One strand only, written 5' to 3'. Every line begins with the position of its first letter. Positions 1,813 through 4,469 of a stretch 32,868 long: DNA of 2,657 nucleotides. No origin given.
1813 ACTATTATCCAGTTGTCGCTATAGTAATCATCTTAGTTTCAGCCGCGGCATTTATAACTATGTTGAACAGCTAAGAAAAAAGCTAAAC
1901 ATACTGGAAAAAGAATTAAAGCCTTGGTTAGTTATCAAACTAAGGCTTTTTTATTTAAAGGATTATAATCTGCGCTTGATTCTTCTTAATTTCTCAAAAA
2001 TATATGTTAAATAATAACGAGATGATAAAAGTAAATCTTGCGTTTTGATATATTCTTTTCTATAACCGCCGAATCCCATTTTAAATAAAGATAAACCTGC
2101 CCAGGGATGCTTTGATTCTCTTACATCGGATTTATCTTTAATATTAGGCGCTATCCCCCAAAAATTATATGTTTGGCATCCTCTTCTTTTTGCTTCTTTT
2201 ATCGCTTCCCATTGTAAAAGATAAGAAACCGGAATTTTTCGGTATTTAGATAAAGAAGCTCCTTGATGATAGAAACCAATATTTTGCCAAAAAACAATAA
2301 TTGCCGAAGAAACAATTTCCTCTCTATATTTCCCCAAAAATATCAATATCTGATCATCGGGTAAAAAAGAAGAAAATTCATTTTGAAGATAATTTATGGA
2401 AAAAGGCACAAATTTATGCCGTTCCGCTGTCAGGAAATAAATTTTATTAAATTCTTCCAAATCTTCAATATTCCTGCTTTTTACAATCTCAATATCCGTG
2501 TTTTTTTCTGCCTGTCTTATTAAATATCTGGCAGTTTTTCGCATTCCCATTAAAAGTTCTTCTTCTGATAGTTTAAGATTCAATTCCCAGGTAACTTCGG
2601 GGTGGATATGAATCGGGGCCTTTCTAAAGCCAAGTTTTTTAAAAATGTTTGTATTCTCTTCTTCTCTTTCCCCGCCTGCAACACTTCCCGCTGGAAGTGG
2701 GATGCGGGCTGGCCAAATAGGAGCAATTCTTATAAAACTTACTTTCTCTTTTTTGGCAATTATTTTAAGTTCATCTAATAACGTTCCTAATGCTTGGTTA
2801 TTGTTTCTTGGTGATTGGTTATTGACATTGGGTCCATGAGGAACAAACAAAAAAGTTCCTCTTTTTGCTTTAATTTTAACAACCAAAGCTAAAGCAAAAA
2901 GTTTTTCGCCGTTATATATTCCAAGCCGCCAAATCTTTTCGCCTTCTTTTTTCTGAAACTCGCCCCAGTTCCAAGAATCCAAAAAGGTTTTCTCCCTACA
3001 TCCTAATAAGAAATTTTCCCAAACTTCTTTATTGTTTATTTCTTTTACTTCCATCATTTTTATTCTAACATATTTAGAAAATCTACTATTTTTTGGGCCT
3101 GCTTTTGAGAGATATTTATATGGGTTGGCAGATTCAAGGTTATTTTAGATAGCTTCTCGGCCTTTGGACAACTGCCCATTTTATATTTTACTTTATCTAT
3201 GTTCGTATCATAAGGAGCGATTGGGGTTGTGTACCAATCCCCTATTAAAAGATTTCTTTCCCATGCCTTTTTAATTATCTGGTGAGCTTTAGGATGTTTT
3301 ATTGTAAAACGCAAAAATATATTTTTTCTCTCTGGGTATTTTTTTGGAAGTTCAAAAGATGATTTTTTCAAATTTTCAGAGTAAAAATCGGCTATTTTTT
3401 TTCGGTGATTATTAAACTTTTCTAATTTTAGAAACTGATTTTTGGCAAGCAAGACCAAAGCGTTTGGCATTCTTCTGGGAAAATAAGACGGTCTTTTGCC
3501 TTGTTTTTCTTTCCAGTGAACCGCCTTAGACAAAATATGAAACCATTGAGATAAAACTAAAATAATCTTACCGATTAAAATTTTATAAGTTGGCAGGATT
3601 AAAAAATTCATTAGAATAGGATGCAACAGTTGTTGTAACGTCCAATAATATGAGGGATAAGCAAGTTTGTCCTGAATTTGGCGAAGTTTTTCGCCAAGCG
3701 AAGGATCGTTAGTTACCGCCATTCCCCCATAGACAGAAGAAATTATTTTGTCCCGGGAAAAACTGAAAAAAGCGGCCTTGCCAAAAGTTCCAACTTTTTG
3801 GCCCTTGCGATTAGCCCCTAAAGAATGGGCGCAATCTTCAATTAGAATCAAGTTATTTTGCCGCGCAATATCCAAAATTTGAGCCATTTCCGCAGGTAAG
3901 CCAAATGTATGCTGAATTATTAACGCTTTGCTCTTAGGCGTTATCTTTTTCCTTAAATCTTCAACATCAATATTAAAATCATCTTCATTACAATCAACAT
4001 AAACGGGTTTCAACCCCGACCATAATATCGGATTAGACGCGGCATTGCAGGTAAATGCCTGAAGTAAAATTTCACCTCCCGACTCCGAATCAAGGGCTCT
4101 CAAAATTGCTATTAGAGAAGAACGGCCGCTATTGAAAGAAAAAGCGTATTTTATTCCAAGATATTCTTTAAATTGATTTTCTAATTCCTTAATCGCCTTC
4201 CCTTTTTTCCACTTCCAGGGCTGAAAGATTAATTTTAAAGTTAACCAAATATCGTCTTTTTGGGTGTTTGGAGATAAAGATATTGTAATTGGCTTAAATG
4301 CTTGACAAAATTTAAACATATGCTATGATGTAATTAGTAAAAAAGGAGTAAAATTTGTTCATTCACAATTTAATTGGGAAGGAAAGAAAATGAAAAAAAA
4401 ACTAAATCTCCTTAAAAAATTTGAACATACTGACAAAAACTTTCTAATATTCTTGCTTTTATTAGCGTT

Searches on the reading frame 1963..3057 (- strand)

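Call 65: search_protein_families(library=pfam, proteins=[window:1963-3057:-], max_evalue=0.00001)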
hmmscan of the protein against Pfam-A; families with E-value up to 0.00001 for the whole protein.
window:1963-3057:- (364 aa): 2 families
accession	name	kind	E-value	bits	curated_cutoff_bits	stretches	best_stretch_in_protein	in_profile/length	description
PF02388.22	FemAB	-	1.4e-36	126.7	24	2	11-239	4-233/406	FemAB family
PF13480.13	Acetyltransf_6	-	1.7e-11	44.9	22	1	172-301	3-136/143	Acetyltransferase (GNAT) domain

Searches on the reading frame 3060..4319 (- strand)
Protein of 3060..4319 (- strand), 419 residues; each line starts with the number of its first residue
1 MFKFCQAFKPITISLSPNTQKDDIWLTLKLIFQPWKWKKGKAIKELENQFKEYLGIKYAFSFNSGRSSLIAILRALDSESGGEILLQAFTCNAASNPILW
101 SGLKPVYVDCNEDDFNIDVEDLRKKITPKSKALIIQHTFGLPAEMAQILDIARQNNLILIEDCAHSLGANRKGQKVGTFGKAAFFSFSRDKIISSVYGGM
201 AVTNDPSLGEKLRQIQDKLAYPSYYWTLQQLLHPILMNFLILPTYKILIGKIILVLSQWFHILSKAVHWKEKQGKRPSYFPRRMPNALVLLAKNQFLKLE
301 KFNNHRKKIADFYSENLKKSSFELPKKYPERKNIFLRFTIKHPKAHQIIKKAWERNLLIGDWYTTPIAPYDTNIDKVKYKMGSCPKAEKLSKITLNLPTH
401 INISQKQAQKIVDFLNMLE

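Call 65: search_protein_families(library=pfam, proteins=[window:3060-4319:-], max_evalue=0.00001)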
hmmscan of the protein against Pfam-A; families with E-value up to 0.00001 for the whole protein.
window:3060-4319:- (419 aa): 2 families
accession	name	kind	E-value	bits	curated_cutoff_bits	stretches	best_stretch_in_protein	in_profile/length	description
PF01041.23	DegT_DnrJ_EryC1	-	3e-70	237.7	19.8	2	31-216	14-199/360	DegT/DnrJ/EryC1/StrS aminotransferase family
PF00155.27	Aminotran_1_2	-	4.3e-08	33.2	19.7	1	43-171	44-194/361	Aminotransferase class I and II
